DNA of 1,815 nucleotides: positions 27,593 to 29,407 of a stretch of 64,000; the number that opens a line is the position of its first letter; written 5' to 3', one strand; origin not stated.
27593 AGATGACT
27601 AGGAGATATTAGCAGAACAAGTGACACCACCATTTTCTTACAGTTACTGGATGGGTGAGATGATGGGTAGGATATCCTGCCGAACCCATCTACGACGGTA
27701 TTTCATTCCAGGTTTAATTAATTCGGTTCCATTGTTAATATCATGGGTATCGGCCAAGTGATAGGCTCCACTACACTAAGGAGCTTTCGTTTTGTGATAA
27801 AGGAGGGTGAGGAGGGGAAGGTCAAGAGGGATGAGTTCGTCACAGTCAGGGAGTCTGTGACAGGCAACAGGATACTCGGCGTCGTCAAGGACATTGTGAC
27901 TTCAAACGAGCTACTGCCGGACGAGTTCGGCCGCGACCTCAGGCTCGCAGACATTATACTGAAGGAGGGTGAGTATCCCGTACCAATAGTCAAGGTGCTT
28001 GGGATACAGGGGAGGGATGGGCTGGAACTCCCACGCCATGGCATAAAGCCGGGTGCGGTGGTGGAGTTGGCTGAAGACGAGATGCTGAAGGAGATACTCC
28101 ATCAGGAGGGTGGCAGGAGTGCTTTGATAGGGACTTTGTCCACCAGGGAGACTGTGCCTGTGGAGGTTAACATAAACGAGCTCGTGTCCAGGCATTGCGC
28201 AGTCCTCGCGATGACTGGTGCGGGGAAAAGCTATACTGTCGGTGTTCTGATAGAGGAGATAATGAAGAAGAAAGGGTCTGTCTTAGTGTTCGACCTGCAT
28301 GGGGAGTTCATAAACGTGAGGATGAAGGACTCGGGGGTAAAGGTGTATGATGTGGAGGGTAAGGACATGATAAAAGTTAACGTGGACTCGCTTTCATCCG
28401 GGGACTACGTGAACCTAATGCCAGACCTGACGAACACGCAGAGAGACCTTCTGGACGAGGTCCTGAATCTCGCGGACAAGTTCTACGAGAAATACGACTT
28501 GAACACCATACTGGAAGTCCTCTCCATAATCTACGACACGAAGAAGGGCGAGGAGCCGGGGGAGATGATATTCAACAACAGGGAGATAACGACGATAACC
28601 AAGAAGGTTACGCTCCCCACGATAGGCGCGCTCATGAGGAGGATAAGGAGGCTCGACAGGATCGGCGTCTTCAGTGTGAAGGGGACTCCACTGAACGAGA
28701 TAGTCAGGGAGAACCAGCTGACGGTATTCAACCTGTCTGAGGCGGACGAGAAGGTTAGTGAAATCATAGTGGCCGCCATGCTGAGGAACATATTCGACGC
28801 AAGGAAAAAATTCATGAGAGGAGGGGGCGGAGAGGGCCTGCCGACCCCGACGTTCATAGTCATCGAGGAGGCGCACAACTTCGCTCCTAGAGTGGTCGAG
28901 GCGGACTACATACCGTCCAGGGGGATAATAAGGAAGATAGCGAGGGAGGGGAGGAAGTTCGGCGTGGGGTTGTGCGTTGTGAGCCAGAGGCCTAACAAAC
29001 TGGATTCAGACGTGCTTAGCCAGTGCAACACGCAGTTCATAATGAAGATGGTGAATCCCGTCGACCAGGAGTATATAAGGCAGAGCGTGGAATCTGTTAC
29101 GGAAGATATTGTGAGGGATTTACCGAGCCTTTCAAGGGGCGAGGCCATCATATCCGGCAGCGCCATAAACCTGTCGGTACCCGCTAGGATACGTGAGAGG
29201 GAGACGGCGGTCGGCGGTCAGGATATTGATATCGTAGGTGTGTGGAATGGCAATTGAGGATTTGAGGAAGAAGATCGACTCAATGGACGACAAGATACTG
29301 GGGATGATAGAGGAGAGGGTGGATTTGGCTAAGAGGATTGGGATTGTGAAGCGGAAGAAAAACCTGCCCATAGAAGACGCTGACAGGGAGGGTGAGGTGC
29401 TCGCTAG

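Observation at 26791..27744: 43-44 bp direct repeat (nadM promoter plus first codons) brackets an inserted SAM-methyltransferase gene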

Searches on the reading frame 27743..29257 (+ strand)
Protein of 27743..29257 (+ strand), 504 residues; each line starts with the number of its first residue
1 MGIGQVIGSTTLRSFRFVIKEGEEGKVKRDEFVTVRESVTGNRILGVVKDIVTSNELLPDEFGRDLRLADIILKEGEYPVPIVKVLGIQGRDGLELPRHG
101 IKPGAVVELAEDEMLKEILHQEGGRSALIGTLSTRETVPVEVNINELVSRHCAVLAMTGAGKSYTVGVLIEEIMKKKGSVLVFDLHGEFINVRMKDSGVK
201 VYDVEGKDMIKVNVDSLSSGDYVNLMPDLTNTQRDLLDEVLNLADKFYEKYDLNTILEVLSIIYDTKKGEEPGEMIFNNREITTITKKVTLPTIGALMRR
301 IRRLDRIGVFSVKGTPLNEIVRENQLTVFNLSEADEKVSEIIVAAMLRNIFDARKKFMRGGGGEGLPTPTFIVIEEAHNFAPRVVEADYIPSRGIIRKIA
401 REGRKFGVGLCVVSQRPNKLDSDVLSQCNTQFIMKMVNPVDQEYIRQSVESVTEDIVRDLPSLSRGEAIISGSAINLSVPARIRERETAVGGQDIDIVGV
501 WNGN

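Call 6: search_protein_families(library=pfam, proteins=[window:27743-29257:+])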
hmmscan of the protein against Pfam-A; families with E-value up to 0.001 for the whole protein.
window:27743-29257:+ (504 aa): 5 families
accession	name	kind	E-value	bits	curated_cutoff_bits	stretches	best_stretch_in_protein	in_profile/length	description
PF01935.23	DUF87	-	2.9e-41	142.4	23.2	1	129-350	3-220/220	Helicase HerA, central domain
PF09378.16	HAS-barrel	-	1e-08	35.6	25.2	1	3-86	1-76/90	HAS barrel domain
PF05872.18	HerA_C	-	2.4e-06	26.9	22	0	398-471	283-362/502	Helicase HerA-like C-terminal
PF10412.15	TrwB_AAD_bind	-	6.4e-05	22.4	20.5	1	146-191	12-57/387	Type IV secretion-system coupling protein DNA-binding domain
PF02534.20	T4SS-DNA_transf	-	0.00027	20.4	20.1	1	150-208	45-104/468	Type IV secretory system Conjugative DNA transfer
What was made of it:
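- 27743..29257 (+): herA-like ATPase (HAS-barrel + DUF87), 504 aa (NCBI MFH1402800.1). Pfam PF01935 at 2.9e-41 and PF09378 (call 6).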

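Call 7: find_encoding_contigs(protein=window:27743-29257:+, flank=10000, max_places=10)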
Protein window:27743-29257:+ (504 aa): no gene with exactly this product is on record in the collection.

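Call 12: find_homologous_proteins(query=window:27743-29257:+, max_evalue=1e-30)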
Query window:27743-29257:+ (504 aa): 1452 proteins with E <= 1e-30 among 8000 candidates; the best 120 are listed.
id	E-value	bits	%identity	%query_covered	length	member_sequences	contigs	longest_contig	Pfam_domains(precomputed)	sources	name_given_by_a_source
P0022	0.0e+0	1092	100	100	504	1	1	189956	PF01935.24,PF09378.17,PF05872.19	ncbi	ncbi:MAG: ATP-binding protein [Candidatus Altiarchaeota archaeon]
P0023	3.2e-281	951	86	99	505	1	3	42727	PF10412.16,PF01935.24,PF09378.17,PF05872.19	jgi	jgi:DNA helicase HerA-like ATPase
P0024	8.5e-273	923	83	100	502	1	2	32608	PF01935.24,PF09378.17,PF05872.19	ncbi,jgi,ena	-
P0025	1.9e-272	922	83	100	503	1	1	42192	PF01935.24,PF09378.17,PF05872.19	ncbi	ncbi:helicase HerA domain-containing protein [Candidatus Altiarchaeota archaeon]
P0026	5.8e-237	805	71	100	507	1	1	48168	PF01935.24,PF09378.17,PF05872.19,PF12846.14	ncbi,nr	ncbi:MAG: DUF87 domain-containing protein [Candidatus Altiarchaeales archaeon]|nr:DUF87 domain-conta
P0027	6.2e-237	805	73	100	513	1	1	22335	PF01935.24,PF09378.17,PF05872.19,PF12846.14,PF02534.21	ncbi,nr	ncbi:MAG: ATP-binding protein [Candidatus Altiarchaeota archaeon]|nr:ATP-binding protein [Candidatus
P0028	2.5e-236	803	73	100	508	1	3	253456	PF01935.24,PF09378.17,PF05872.19,PF12846.14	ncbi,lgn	-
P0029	4.4e-233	792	72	100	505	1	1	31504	PF01935.24,PF09378.17,PF05872.19,PF12846.14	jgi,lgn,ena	-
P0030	8.3e-233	791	71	100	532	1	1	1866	PF01935.24,PF09378.17,PF05872.19,PF12846.14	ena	-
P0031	1.5e-232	791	71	100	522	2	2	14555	PF01935.24,PF09378.17,PF05872.19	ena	-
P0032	1.8e-232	790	73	99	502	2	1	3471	PF01935.24,PF05872.19,PF12846.14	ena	-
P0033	2.9e-232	790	71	100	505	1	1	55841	PF01935.24,PF09378.17,PF05872.19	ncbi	ncbi:MAG: ATP-binding protein [Candidatus Altiarchaeota archaeon]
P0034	7.6e-232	788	72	100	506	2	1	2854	PF01935.24,PF05872.19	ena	-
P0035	5.2e-231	786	71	100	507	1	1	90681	PF01935.24,PF09378.17,PF05872.19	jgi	jgi:uncharacterized protein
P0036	1.5e-229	781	71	100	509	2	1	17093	PF01935.24,PF09378.17,PF05872.19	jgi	jgi:uncharacterized protein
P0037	2.1e-229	780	70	100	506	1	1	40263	PF01935.24,PF09378.17,PF05872.19,PF02534.21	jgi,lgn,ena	-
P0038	1.5e-225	767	69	99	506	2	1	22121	PF01935.24,PF09378.17,PF05872.19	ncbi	-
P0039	5.0e-223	759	70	99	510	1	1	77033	PF01935.24,PF09378.17,PF05872.19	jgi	jgi:uncharacterized protein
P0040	2.2e-219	747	69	99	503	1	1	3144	PF01935.24,PF09378.17,PF05872.19,PF12846.14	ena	-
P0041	9.6e-219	745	68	100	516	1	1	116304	PF01935.24,PF05872.19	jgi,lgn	jgi:hypothetical protein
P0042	6.2e-218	742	68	100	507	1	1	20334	PF01935.24,PF09378.17,PF05872.19,PF02534.21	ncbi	-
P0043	1.5e-217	741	67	100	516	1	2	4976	PF01935.24,PF05872.19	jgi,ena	-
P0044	2.3e-217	741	68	99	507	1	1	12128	PF01935.24,PF09378.17,PF05872.19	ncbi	-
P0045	3.4e-217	740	68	99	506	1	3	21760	PF01935.24,PF05872.19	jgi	-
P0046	1.3e-215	735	67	100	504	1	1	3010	PF01935.24,PF05872.19,PF12846.14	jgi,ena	-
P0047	2.1e-215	734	66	100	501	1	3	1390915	PF01935.24,PF09378.17,PF05872.19,PF02534.21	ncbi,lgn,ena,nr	ncbi:MAG: hypothetical protein MSIBF_05695 [Candidatus Altiarchaeales archaeon IMC4]|nr:MAG: hypothe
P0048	3.1e-215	734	68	99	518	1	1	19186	PF01935.24,PF05872.19,PF12846.14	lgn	-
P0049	4.3e-214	730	67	100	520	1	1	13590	PF01935.24,PF09378.17,PF02534.21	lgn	-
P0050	4.6e-214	730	67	99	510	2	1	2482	PF01935.24,PF05872.19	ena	-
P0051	5.8e-214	729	66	100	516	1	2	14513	PF01935.24,PF05872.19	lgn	-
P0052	1.9e-213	728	65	99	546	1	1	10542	PF01935.24,PF09378.17,PF05872.19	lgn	-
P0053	6.9e-213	726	66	100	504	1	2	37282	PF01935.24,PF05872.19,PF12846.14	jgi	jgi:hypothetical protein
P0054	2.0e-212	724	67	100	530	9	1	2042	PF01935.24,PF02534.21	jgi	-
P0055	2.0e-212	724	65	100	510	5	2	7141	PF01935.24,PF05872.19,PF02534.21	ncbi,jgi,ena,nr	ncbi:MAG: hypothetical protein DRO92_03805 [Candidatus Altiarchaeales archaeon]|nr:MAG: hypothetical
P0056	3.0e-212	724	66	100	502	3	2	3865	PF01935.24,PF05872.19,PF02534.21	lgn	-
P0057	5.3e-212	723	67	99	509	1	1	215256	PF01935.24,PF05872.19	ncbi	ncbi:MAG: ATP-binding protein [Candidatus Altiarchaeota archaeon]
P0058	2.1e-211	721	66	100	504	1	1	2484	PF01935.24,PF05872.19,PF02534.21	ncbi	-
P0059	4.0e-211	720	65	99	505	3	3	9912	PF01935.24,PF09378.17,PF05872.19,PF12846.14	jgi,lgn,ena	-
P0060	4.1e-211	720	67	99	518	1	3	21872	PF01935.24,PF05872.19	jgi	jgi:DNA helicase HerA-like ATPase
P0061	4.5e-211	720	66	100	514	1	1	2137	PF01935.24,PF12846.14,PF02534.21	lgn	-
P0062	4.8e-211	720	65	100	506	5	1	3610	PF01935.24,PF09378.17,PF12846.14,PF02534.21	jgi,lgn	-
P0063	5.9e-211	719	65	100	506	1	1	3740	PF01935.24,PF09378.17,PF05872.19,PF02534.21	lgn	-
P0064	6.0e-211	719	66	100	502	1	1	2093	PF01935.24,PF05872.19,PF02534.21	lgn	-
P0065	7.1e-211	719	66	99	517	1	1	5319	PF01935.24,PF05872.19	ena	-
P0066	7.2e-211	719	65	100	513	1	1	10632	PF01935.24,PF05872.19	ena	-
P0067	7.9e-211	719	65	99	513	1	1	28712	PF01935.24,PF05872.19,PF12846.14,PF02534.21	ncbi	-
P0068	9.1e-211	719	65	100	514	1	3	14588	PF01935.24,PF05872.19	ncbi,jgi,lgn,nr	ncbi:MAG: ATP-binding protein [Candidatus Altiarchaeales archaeon]|nr:ATP-binding protein [Candidatu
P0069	1.0e-210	719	65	99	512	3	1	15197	PF01935.24,PF05872.19,PF02534.21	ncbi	ncbi:MAG: ATP-binding protein [Methanobacteriota archaeon]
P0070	1.2e-210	718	66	100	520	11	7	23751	PF01935.24,PF05872.19,PF12846.14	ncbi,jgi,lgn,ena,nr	ncbi:MAG TPA: ATP-binding protein [Candidatus Altiarchaeales archaeon]|nr:ATP-binding protein [Candi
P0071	2.0e-210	718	65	100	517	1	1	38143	PF01935.24,PF05872.19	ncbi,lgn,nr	ncbi:MAG: ATP-binding protein [Candidatus Altiarchaeota archaeon]|nr:ATP-binding protein [Candidatus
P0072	5.6e-210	716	66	99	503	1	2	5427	PF01935.24,PF05872.19,PF02534.21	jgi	jgi:uncharacterized protein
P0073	8.8e-210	716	65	100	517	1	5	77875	PF10412.16,PF01935.24,PF05872.19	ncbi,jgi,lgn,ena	-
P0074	9.4e-210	715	65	100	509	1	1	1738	PF01935.24,PF05872.19,PF12846.14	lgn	-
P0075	1.3e-209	715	66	100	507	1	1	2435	PF01935.24,PF02534.21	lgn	-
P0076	1.5e-209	715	66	99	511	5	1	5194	PF01935.24,PF09378.17,PF05872.19,PF12846.14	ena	-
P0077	2.8e-209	714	66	99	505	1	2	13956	PF01935.24,PF05872.19,PF12846.14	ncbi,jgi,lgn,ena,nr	ncbi:MAG TPA: ATP-binding protein [Candidatus Altiarchaeales archaeon]|nr:ATP-binding protein [Candi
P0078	3.0e-209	714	64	99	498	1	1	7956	PF01935.24,PF05872.19,PF12846.14,PF02534.21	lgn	-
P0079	3.5e-209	714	66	100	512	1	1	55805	PF01935.24,PF05872.19,PF12846.14,PF02534.21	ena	-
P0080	4.6e-209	713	65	100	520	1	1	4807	PF01935.24,PF12846.14,PF02534.21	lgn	-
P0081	7.7e-209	712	65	100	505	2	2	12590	PF01935.24,PF05872.19,PF12846.14,PF02534.21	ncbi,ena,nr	ncbi:MAG TPA: ATP-binding protein [Candidatus Altiarchaeales archaeon]|nr:ATP-binding protein [Candi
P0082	8.5e-209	712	66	99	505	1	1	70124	PF01935.24,PF09378.17,PF12846.14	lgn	-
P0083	2.4e-208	711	65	100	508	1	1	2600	PF01935.24,PF09378.17,PF05872.19,PF12846.14,PF02534.21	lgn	-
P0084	4.2e-208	710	65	100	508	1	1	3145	PF01935.24,PF09378.17,PF05872.19,PF12846.14,PF02534.21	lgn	-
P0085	6.4e-208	709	65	100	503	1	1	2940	PF01935.24,PF05872.19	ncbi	-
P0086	7.6e-208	709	64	99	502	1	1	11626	PF01935.24,PF09378.17,PF05872.19,PF12846.14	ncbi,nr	ncbi:MAG: ATP-binding protein [Candidatus Altiarchaeota archaeon]|nr:ATP-binding protein [Candidatus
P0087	9.7e-208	709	65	100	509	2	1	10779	PF01935.24,PF09378.17,PF05872.19,PF12846.14,PF02534.21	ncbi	-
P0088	1.1e-207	709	66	100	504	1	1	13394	PF01935.24,PF05872.19,PF12846.14,PF02534.21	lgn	-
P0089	1.3e-207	708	64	100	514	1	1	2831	PF01935.24,PF09378.17,PF12846.14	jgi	jgi:DNA helicase HerA-like ATPase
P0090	1.5e-207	708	64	100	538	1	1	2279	PF01935.24,PF09378.17,PF05872.19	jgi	-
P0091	3.7e-207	707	65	100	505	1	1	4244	PF01935.24,PF09378.17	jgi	-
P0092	1.0e-206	705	64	100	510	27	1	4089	PF01935.24,PF09378.17,PF05872.19,PF02534.21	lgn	-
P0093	1.0e-206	705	65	100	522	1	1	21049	PF01935.24,PF05872.19,PF12846.14,PF02534.21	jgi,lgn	jgi:DNA helicase HerA-like ATPase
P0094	1.2e-206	705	62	99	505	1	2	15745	PF01935.24,PF09378.17,PF12846.14,PF02534.21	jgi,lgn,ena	-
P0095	2.1e-206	704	67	100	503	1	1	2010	PF01935.24,PF05872.19,PF12846.14,PF02534.21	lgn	-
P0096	2.1e-206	704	66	100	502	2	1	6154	PF01935.24,PF05872.19,PF12846.14,PF02534.21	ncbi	-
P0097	2.5e-206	704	64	100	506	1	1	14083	PF01935.24,PF05872.19,PF12846.14,PF02534.21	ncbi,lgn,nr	ncbi:MAG: ATP-binding protein [Candidatus Altiarchaeota archaeon]|nr:ATP-binding protein [Candidatus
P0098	3.0e-206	704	63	99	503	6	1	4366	PF01935.24,PF09378.17,PF05872.19,PF12846.14,PF02534.21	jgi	jgi:DNA helicase HerA-like ATPase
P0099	1.3e-205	702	66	98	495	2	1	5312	PF01935.24,PF05872.19,PF12846.14,PF02534.21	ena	-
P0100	3.3e-205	700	64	100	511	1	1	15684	PF01935.24,PF05872.19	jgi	-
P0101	1.0e-204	699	63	100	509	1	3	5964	PF01935.24,PF05872.19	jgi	-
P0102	1.3e-204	699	64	99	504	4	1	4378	PF01935.24,PF12846.14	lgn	-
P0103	6.6e-204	696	63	100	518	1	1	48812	PF01935.24,PF09378.17,PF05872.19,PF12846.14,PF02534.21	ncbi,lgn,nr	ncbi:MAG: ATP-binding protein [Candidatus Altiarchaeota archaeon]|nr:ATP-binding protein [Candidatus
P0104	9.3e-204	696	64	99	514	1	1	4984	PF01935.24,PF09378.17,PF05872.19,PF02534.21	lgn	-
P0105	1.1e-203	695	63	100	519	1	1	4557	PF01935.24,PF09378.17,PF05872.19,PF12846.14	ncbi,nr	ncbi:MAG: DUF87 domain-containing protein [Candidatus Altiarchaeales archaeon]|nr:DUF87 domain-conta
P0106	1.5e-203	695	64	99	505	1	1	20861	PF01935.24,PF05872.19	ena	-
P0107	3.5e-203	694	62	100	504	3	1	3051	PF01935.24,PF09378.17,PF05872.19,PF12846.14,PF02534.21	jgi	jgi:hypothetical protein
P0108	4.4e-203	693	64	99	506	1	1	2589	PF01935.24,PF09378.17,PF05872.19,PF02534.21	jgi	-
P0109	3.0e-202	691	63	99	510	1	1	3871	PF01935.24,PF05872.19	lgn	-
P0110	5.5e-202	690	64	99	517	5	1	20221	PF01935.24,PF05872.19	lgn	-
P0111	6.6e-202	690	64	100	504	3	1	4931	PF01935.24,PF12846.14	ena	-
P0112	2.6e-201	688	64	99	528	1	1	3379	PF01935.24,PF09378.17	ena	-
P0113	4.7e-200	683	61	100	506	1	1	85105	PF01935.24,PF09378.17,PF02534.21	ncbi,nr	ncbi:DNA double-strand break repair helicase HerA [uncultured archaeon]|nr:DNA double-strand break r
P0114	2.5e-199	681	62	100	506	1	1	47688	PF01935.24,PF05872.19,PF12846.14,PF02534.21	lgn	-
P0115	3.5e-197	674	62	99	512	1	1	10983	PF01935.24,PF02534.21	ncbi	ncbi:ATP-binding protein [Candidatus Altiarchaeota archaeon]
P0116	1.6e-196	672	63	99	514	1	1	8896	PF01935.24,PF09378.17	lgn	-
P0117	2.3e-196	671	62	100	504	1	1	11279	PF01935.24,PF12846.14,PF02534.21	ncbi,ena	-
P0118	6.7e-192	657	63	100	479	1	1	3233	PF01935.24,PF09378.17,PF05872.19,PF12846.14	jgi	jgi:DNA helicase HerA-like ATPase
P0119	1.7e-189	649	61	95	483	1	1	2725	PF01935.24,PF05872.19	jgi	jgi:hypothetical protein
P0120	1.7e-188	645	59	99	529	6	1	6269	PF10412.16,PF01935.24,PF05872.19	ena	-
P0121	1.3e-187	642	60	100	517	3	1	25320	PF01935.24,PF05872.19,PF02534.21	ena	-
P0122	7.0e-183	627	58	99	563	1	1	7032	PF01935.24,PF09378.17,PF05872.19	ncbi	-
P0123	1.4e-179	616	60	99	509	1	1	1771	PF10412.16,PF01935.24,PF09378.17,PF05872.19,PF02534.21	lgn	-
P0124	7.1e-163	561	70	74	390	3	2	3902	PF01935.24,PF05872.19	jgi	-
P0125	6.8e-161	554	70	72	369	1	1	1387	PF01935.24,PF05872.19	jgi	jgi:hypothetical protein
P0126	3.1e-141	490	68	66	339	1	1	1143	PF01935.24,PF05872.19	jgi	jgi:uncharacterized protein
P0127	2.9e-139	483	46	99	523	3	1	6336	PF01935.24,PF09378.17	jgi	jgi:hypothetical protein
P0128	3.2e-138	480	47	100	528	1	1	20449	PF01935.24,PF05872.19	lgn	-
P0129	4.4e-138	479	63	69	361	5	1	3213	PF01935.24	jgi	jgi:DNA helicase HerA-like ATPase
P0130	8.3e-138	478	45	99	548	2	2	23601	PF01935.24,PF12846.14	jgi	-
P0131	9.4e-138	478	47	99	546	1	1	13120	PF01935.24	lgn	-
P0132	2.0e-135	470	45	99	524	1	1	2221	PF01935.24,PF09378.17,PF05872.19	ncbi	-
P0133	4.6e-135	469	46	99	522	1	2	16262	PF01935.24,PF09378.17,PF05872.19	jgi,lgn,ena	-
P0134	1.0e-133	465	44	99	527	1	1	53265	PF01935.24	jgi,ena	-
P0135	2.4e-133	464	44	99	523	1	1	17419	PF01935.24,PF09378.17,PF12846.14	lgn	-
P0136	3.4e-133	463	46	99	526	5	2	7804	PF01935.24,PF09378.17,PF05872.19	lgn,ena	-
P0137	4.2e-133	463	46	99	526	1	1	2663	PF01935.24,PF02534.21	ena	-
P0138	5.1e-133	462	45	99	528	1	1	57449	PF01935.24,PF05872.19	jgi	jgi:DNA helicase HerA-like ATPase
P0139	5.6e-133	462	45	100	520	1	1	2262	PF01935.24,PF05872.19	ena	-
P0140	6.0e-133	462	45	99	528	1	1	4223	PF01935.24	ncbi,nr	ncbi:MAG: ATP-binding protein [Candidatus Altiarchaeota archaeon]|nr:ATP-binding protein [Candidatus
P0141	7.8e-133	462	45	99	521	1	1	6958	PF01935.24,PF09378.17,PF05872.19,PF12846.14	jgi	jgi:hypothetical protein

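Call 13: find_encoding_contigs(protein=P0023, flank=6000, max_places=4)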
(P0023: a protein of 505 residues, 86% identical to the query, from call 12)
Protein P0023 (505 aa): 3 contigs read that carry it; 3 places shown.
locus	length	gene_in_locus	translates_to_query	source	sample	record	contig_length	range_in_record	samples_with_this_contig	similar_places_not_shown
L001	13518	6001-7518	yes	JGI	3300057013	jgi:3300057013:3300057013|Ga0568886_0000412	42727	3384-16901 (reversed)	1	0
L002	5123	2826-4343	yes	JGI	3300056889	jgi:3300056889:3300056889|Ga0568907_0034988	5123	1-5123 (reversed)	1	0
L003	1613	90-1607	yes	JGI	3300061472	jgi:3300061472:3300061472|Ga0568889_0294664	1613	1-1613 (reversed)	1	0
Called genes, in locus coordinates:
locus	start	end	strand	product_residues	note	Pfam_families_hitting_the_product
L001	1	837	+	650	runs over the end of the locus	-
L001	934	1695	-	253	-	-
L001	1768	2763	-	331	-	PF18093:Trm5_N (weak), PF25133:TYW2_N_2, PF02475:TRM5-TYW2_MTfase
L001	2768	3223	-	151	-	PF00571:CBS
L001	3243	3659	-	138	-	PF01467:CTP_transf_like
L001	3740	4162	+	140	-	-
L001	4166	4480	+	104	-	PF01198:Ribosomal_L31e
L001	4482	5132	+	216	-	PF01912:eIF-6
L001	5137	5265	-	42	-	-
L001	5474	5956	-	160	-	PF01467:CTP_transf_like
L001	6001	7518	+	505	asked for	PF09378:HAS-barrel, PF01935:DUF87, PF05872:HerA_C (faint), PF10412:TrwB_AAD_bind (faint)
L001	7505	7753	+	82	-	PF01817:CM_2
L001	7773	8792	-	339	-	PF04055:Radical_SAM, PF13186:SPASM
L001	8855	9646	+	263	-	PF00800:PDT, PF01842:ACT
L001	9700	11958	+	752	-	PF00270:DEAD, PF04851:ResIII, PF21210:RNA_helicase_helical, PF00271:Helicase_C, PF02732:ERCC4, PF12826:HHH_2 (weak), PF14520:HHH_5 (weak)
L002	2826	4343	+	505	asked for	PF09378:HAS-barrel, PF01935:DUF87, PF05872:HerA_C (faint), PF10412:TrwB_AAD_bind (faint)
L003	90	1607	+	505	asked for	PF09378:HAS-barrel, PF01935:DUF87, PF05872:HerA_C (faint), PF10412:TrwB_AAD_bind (faint)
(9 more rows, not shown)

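Call 14: find_encoding_contigs(protein=P0024, flank=6000, max_places=4)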
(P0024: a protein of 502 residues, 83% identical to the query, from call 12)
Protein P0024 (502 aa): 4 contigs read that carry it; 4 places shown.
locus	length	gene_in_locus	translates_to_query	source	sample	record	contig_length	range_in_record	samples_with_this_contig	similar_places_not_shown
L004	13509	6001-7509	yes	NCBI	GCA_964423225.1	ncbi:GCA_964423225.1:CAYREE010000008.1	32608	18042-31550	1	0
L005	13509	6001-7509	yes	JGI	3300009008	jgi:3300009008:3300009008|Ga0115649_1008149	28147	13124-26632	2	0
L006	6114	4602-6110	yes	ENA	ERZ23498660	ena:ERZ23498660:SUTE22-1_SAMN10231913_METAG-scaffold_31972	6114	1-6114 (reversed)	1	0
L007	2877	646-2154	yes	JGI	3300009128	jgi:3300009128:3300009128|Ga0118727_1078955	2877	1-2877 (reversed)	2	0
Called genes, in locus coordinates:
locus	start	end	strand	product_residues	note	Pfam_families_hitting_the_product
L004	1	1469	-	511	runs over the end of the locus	-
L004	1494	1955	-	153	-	PF00571:CBS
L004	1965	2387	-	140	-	PF01467:CTP_transf_like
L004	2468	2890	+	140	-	-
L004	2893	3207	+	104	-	PF01198:Ribosomal_L31e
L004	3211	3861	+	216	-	PF01912:eIF-6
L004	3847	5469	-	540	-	-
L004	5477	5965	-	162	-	PF01467:CTP_transf_like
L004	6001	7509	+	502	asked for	PF09378:HAS-barrel, PF01935:DUF87, PF05872:HerA_C (faint)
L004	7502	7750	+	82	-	PF01817:CM_2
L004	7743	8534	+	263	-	PF00800:PDT, PF01842:ACT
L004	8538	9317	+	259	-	PF01261:AP_endonuc_2 (weak)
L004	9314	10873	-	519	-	-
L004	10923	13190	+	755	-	PF00270:DEAD, PF04851:ResIII, PF21210:RNA_helicase_helical, PF00271:Helicase_C, PF02732:ERCC4, PF12826:HHH_2 (weak), PF14520:HHH_5 (weak)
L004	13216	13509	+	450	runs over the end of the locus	?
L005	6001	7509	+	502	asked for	PF09378:HAS-barrel, PF01935:DUF87, PF05872:HerA_C (faint)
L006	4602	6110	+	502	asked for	PF09378:HAS-barrel, PF01935:DUF87, PF05872:HerA_C (faint)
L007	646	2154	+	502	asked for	PF09378:HAS-barrel, PF01935:DUF87, PF05872:HerA_C (faint)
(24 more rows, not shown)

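Call 15: find_encoding_contigs(protein=P0025, flank=6000, max_places=4)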
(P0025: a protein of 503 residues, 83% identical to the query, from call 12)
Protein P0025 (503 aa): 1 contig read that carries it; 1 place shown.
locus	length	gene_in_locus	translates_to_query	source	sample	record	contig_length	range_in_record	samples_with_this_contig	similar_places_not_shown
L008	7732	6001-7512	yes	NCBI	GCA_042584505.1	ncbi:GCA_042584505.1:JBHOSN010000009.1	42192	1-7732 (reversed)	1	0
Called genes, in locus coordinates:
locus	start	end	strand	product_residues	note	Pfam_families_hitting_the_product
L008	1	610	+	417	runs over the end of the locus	PF00919:UPF0004, PF04055:Radical_SAM, PF01938:TRAM (weak)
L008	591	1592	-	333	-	PF25133:TYW2_N_2, PF02475:TRM5-TYW2_MTfase, PF05175:MTS (weak), PF13649:Methyltransf_25 (weak)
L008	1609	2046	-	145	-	PF00571:CBS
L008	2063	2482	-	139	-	PF01467:CTP_transf_like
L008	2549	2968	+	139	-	-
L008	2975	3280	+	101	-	PF01198:Ribosomal_L31e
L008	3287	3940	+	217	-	PF01912:eIF-6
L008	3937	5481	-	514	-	PF01564:Spermine_synth, PF13649:Methyltransf_25 (weak)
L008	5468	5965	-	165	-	PF01467:CTP_transf_like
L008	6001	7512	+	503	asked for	PF09378:HAS-barrel, PF01935:DUF87, PF05872:HerA_C (faint)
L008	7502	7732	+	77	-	PF01817:CM_2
